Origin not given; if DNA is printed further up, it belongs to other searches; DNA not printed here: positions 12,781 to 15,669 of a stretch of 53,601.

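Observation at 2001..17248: Seven-gene envelope-glycosylation-like cluster built around two Chlor_Arch_YYY (DUF2298) modules and three further GT-C-like polytopic proteins; function unknown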

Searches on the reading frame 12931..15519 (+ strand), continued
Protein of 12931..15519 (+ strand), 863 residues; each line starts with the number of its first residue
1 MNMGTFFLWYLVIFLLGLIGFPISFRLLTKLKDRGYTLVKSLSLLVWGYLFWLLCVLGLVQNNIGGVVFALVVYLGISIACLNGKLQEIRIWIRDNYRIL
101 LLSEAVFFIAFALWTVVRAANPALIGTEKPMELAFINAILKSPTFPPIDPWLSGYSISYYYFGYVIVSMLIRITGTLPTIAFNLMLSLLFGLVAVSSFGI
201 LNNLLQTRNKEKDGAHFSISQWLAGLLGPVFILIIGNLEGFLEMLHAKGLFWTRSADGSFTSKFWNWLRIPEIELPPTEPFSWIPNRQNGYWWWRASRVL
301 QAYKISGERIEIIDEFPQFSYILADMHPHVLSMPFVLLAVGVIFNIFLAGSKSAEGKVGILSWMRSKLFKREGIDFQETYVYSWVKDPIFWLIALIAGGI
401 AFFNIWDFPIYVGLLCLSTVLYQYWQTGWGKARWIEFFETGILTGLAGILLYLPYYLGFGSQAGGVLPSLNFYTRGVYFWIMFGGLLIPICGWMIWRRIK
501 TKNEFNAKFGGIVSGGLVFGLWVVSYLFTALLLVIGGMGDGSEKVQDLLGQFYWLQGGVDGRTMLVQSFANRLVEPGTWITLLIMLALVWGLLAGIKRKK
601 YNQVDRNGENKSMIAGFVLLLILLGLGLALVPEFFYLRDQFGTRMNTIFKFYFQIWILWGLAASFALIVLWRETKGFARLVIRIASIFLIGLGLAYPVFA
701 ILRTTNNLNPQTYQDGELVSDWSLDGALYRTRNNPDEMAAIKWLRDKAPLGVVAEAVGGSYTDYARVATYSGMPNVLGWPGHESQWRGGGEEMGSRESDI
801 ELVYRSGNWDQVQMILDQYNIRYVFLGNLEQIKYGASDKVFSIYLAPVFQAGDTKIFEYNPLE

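Call 53: get_annotated_region(hit=H1, flank=12000)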
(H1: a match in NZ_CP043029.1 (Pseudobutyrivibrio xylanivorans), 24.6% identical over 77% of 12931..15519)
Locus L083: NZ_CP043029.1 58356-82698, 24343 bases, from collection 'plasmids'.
description: Pseudobutyrivibrio xylanivorans strain MA3014 plasmid pNP95, complete sequence
organism: Pseudobutyrivibrio xylanivorans (NCBI taxid 185007)
taxonomy: Bacteria; Bacillota; Clostridia; Lachnospirales; Lachnospiraceae; Pseudobutyrivibrio; Pseudobutyrivibrio xylanivorans
host: -; source: Bovine,rumen; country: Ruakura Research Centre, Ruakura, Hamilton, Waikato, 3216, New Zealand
typing (MOB-suite, as given by PLSDB): non-mobilizable
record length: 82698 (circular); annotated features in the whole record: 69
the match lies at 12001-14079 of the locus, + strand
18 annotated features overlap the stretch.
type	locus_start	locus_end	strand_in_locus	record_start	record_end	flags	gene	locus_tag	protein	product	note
CDS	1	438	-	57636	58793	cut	wecB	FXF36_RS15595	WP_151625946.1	UDP-N-acetylglucosamine 2-epimerase (non-hydrolyzing)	GO:0009103 - lipopolysaccharide biosynthetic process [Evidence IEA]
CDS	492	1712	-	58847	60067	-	-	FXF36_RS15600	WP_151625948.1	NAD-dependent epimerase/dehydratase family protein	-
CDS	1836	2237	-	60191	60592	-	-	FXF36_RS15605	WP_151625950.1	DUF6548 family protein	-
CDS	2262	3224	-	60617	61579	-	-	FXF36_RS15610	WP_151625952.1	glycosyltransferase family 2 protein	-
CDS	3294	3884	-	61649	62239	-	-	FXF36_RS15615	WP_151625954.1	hypothetical protein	-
CDS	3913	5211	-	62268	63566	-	-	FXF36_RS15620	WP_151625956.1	DegT/DnrJ/EryC1/StrS family aminotransferase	-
CDS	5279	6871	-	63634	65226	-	-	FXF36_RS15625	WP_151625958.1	glucosyltransferase domain-containing protein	-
CDS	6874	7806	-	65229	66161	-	-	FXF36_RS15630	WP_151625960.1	glycosyltransferase family 2 protein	-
CDS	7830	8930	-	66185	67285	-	-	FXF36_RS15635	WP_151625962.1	hypothetical protein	-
CDS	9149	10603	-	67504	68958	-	-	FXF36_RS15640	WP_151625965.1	O-antigen ligase family protein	-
CDS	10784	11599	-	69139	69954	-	-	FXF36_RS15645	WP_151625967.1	hypothetical protein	-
CDS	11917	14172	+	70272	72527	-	-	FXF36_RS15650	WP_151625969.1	DUF2298 domain-containing protein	-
CDS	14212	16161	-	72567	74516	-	-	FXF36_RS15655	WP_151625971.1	nucleoside-diphosphate sugar epimerase/dehydratase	GO:0000271 - polysaccharide biosynthetic process [Evidence IEA]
CDS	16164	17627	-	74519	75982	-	-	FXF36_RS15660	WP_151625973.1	hypothetical protein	-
CDS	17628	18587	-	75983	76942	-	-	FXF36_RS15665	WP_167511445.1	hypothetical protein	-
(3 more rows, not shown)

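Call 54: get_annotated_region(hit=H2, flank=12000)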
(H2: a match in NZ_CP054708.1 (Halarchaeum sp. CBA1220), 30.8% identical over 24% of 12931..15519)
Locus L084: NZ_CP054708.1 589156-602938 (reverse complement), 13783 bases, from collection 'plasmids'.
description: Halarchaeum sp. CBA1220 plasmid pCBA1220-01, complete sequence
organism: Halarchaeum sp. CBA1220 (NCBI taxid 1853682)
taxonomy: Archaea; Euryarchaeota; Halobacteria; Halobacteriales; Halobacteriaceae; Halarchaeum; Halarchaeum sp. CBA1220
host: -; source: solar salt; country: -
typing (MOB-suite, as given by PLSDB): non-mobilizable
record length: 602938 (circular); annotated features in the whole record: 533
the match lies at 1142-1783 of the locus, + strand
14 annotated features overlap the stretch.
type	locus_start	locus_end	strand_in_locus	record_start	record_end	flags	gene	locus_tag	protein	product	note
CDS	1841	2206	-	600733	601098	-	-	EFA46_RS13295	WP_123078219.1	hypothetical protein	-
CDS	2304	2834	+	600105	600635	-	msrA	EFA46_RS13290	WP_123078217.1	peptide-methionine (S)-S-oxide reductase MsrA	GO:0030091 - protein repair [Evidence IEA]; GO:0006979 - response to oxidative stress [Evidence IEA]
CDS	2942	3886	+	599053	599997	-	-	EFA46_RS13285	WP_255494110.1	M48 family metalloprotease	GO:0006508 - proteolysis [Evidence IEA]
CDS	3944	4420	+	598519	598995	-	-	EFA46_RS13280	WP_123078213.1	universal stress protein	-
CDS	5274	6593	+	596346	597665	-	-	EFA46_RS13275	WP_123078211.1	orc1/cdc6 family replication initiation protein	-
CDS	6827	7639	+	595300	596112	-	-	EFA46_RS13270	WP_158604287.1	NmrA family NAD(P)-binding protein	-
CDS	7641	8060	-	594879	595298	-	-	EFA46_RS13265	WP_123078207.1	CopG family ribbon-helix-helix protein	-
CDS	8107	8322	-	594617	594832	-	-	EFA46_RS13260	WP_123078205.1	hypothetical protein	-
CDS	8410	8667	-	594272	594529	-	-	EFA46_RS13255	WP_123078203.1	hypothetical protein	-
CDS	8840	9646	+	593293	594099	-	-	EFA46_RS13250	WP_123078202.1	aldo/keto reductase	-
CDS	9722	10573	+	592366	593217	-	-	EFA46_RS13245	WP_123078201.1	translation initiation factor eIF-2B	-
CDS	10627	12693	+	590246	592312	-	-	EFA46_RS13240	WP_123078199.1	alpha-amylase family glycosyl hydrolase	GO:0005975 - carbohydrate metabolic process [Evidence IEA]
CDS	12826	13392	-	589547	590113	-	-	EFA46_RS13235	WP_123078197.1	GNAT family N-acetyltransferase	-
CDS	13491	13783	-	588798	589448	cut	-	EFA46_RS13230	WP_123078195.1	polysaccharide deacetylase family protein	-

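Call 79: search_protein_representatives(alignment_id=A1)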
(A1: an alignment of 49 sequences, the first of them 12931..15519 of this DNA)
Query: 49 sequences, 870 profile positions. Proteins with E-value up to 0.001 (for the whole library): 9246; up to 1e-10: 7098; up to 1e-30: 4369. The best 150 are listed.
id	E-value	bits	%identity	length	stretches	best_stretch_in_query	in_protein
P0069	0.0e+00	1307.6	-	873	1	1-863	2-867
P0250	0.0e+00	1180.4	-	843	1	2-868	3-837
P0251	0.0e+00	1084.2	-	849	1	1-862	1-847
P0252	0.0e+00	1062.8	-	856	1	1-862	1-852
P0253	0.0e+00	1060.8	-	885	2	1-429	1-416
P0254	0.0e+00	1058.4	-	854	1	1-861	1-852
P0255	0.0e+00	1057.7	-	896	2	1-717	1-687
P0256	0.0e+00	1043.4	-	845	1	1-863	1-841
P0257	0.0e+00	1041.7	-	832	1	3-862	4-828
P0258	0.0e+00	1040.6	-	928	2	1-353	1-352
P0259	0.0e+00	1036.2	-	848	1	1-866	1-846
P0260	0.0e+00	1029.0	-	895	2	1-704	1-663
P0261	0.0e+00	1026.7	-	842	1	1-863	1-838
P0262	0.0e+00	1016.3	-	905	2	1-703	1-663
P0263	0.0e+00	1013.1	-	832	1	2-863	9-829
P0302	3.3e-229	779.7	-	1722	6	11-246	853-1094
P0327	3.5e-209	713.5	-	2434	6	5-456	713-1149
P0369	9.2e-191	652.5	-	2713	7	5-206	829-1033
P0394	4.7e-180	617.1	-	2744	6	5-212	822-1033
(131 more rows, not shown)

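Call 80: search_protein_families(library=pfam, proteins=[P0327, P0369, P0394, P0302], max_evalue=0.001)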
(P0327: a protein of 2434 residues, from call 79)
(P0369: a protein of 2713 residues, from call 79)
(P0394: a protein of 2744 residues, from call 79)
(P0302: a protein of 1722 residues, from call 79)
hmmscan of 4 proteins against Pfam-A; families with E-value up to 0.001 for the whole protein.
P0327 (2434 aa): 3 families
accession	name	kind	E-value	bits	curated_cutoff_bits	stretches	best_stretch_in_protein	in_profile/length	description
PF10060.15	DUF2298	-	4.2e-222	738.8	27.8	2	752-1318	1-488/488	Uncharacterized membrane protein (DUF2298)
PF13231.12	PMT_2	-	5e-12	46.8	26.1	1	142-249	24-131/160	Dolichyl-phosphate-mannose-protein mannosyltransferase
PF02366.24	PMT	-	3.9e-11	43.4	22.7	1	143-255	86-204/245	Dolichyl-phosphate-mannose-protein mannosyltransferase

P0369 (2713 aa): 6 families
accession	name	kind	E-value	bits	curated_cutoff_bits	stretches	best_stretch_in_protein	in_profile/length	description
PF10060.15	DUF2298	-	9.5e-225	747.5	27.8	2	1758-2290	1-488/488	Uncharacterized membrane protein (DUF2298)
PF07719.23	TPR_2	-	6.8e-10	38.7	27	1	2666-2697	2-33/34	Tetratricopeptide repeat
PF13432.12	TPR_16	-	4.1e-07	30.8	32.7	1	2636-2699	2-65/65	Tetratricopeptide repeat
PF13181.12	TPR_8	-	1.3e-06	28.5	25.7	0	2633-2663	3-33/34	Tetratricopeptide repeat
PF13414.12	TPR_11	-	2.9e-06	27.3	26.8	0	2638-2679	1-42/42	TPR repeat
PF00515.34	TPR_1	-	6.1e-05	23.1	27.8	0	2634-2662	4-32/34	Tetratricopeptide repeat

P0394 (2744 aa): 13 families
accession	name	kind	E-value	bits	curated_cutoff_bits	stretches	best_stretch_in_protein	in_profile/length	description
PF10060.15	DUF2298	-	1.6e-229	763.3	27.8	2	1753-2299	1-488/488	Uncharacterized membrane protein (DUF2298)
PF07719.23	TPR_2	-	3.7e-13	48.9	27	1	2698-2729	2-33/34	Tetratricopeptide repeat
PF00515.34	TPR_1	-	1.4e-12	47.3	27.8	0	2666-2693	4-31/34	Tetratricopeptide repeat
PF13181.12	TPR_8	-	1.7e-12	46.9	25.7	1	2665-2694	3-32/34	Tetratricopeptide repeat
PF14559.12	TPR_19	-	1.4e-10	41.8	25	2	2584-2629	13-58/68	Tetratricopeptide repeat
PF13414.12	TPR_11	-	3.6e-10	39.8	26.8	1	2673-2711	4-42/42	TPR repeat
PF13431.12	TPR_17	-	7.7e-10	38.7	24.4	0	2686-2717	2-33/34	Tetratricopeptide repeat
PF13432.12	TPR_16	-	2.8e-09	37.7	32.7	1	2668-2730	2-64/65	Tetratricopeptide repeat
PF13428.12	TPR_14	-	2.4e-07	31.2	23.5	0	2698-2730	2-34/44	Tetratricopeptide repeat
PF13424.12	TPR_12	-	3.1e-07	30.9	30.1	1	2665-2727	5-75/77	Tetratricopeptide repeat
PF12895.13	ANAPC3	-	1.4e-06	28.9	27.2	0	2589-2655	15-81/82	Anaphase-promoting complex, cyclosome, subunit 3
PF14561.12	TPR_20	-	7.9e-06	26.5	25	0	2580-2621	6-47/90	Tetratricopeptide repeat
PF13371.12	TPR_9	-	3.1e-05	24.3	35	1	2674-2740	6-72/73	Tetratricopeptide repeat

P0302 (1722 aa): 1 family
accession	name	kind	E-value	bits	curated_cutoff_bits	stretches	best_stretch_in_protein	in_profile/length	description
PF10060.15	DUF2298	-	3.7e-201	669.8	27.8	2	887-1444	2-486/488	Uncharacterized membrane protein (DUF2298)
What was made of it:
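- Fusions: PMT-like+YYY+YYY occur as single 2434-2744-aa proteins (calls 79, 80).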

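Call 86: find_encoding_contigs(protein=P0369, flank=10000, max_places=2)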
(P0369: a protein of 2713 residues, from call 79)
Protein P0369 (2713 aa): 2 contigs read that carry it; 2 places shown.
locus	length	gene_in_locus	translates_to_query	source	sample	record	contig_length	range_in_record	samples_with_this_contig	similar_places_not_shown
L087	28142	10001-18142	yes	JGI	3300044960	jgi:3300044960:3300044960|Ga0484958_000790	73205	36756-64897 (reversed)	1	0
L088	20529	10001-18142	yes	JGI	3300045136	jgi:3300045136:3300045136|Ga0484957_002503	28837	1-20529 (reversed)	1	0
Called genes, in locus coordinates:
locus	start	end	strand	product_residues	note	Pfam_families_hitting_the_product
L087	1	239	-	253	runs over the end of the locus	PF20772:TACO1_YebC_N, PF01709:Transcrip_reg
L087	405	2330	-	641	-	PF06068:TIP49 (faint), PF00004:AAA, PF07728:AAA_5 (weak), PF17862:AAA_lid_3, PF01434:Peptidase_M41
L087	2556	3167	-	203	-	PF00156:Pribosyltran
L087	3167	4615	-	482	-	PF01171:ATP_bind_3, PF11734:TilS_C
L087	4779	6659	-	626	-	-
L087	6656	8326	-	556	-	PF03703:bPH_2 (weak)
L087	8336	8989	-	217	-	PF01553:Acyltransferase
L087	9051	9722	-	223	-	PF02224:Cytidylate_kin, PF13189:Cytidylate_kin2, PF13238:AAA_18 (faint)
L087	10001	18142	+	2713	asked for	PF13231:PMT_2, PF10060:DUF2298, PF07719:TPR_2 (faint), PF10060:DUF2298, PF13181:TPR_8 (faint), PF13414:TPR_11 (faint), PF13432:TPR_16 (weak)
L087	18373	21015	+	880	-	PF10060:DUF2298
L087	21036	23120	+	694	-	PF01120:Alpha_L_fucos, PF14871:GHL6, PF08532:Glyco_hydro_42M (weak)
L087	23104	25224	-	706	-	PF00989:PAS (weak), PF08447:PAS_3, PF08448:PAS_4, PF13426:PAS_9 (weak), PF00512:HisKA (weak), PF02518:HATPase_c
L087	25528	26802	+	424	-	PF07995:GSDH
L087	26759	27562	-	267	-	-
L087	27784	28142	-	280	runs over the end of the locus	PF00892:EamA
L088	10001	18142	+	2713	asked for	PF13231:PMT_2, PF10060:DUF2298, PF07719:TPR_2 (faint), PF10060:DUF2298, PF13181:TPR_8 (faint), PF13414:TPR_11 (faint), PF13432:TPR_16 (weak)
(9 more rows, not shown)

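Call 87: find_encoding_contigs(protein=P0327, flank=10000, max_places=2)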
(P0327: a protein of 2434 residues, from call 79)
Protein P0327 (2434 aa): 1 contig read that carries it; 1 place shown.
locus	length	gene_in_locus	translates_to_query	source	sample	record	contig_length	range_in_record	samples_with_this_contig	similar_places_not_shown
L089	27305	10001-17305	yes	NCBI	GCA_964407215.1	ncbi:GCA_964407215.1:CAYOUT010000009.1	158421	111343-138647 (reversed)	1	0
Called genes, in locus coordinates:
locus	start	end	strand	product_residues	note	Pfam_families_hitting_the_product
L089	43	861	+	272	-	PF01479:S4, PF01728:FtsJ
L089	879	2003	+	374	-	PF01594:AI-2E_transport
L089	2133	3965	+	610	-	PF00009:GTP_EFTU, PF22042:EF-G_D2 (weak), PF03144:GTP_EFTU_D2, PF14492:EFG_III (weak), PF00679:EFG_C, PF06421:LepA_C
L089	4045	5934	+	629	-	PF13231:PMT_2, PF02366:PMT (weak)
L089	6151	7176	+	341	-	PF03706:LPG_synthase_TM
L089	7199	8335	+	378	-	PF13439:Glyco_transf_4, PF13579:Glyco_trans_4_4, PF20706:GT4-conflict, PF00534:Glycos_transf_1, PF13692:Glyco_trans_1_4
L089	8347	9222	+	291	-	PF00891:Methyltransf_2 (weak), PF02353:CMAS (weak), PF01135:PCMT (faint), PF13489:Methyltransf_23, PF13649:Methyltransf_25, PF13847:Methyltransf_31, PF08241:Methyltransf_11, PF08242:Methyltransf_12, +1 more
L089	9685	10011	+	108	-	-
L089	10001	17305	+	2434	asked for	PF02366:PMT, PF13231:PMT_2, PF10060:DUF2298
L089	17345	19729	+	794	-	-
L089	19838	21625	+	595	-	-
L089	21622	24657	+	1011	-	PF13231:PMT_2, PF08450:SGL (faint), PF01436:NHL, PF06739:SBBP (faint), PF13449:Phytase-like (faint), PF17170:DUF5128 (faint), PF25021:TEN_NHL (faint), PF01436:NHL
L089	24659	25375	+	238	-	PF00702:Hydrolase, PF12710:HAD, PF13419:HAD_2, PF13242:Hydrolase_like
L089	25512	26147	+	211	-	PF00293:NUDIX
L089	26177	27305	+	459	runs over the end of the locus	PF01743:PolyA_pol, PF12627:PolyA_pol_RNAbd, PF13735:tRNA_NucTran2_2 (faint)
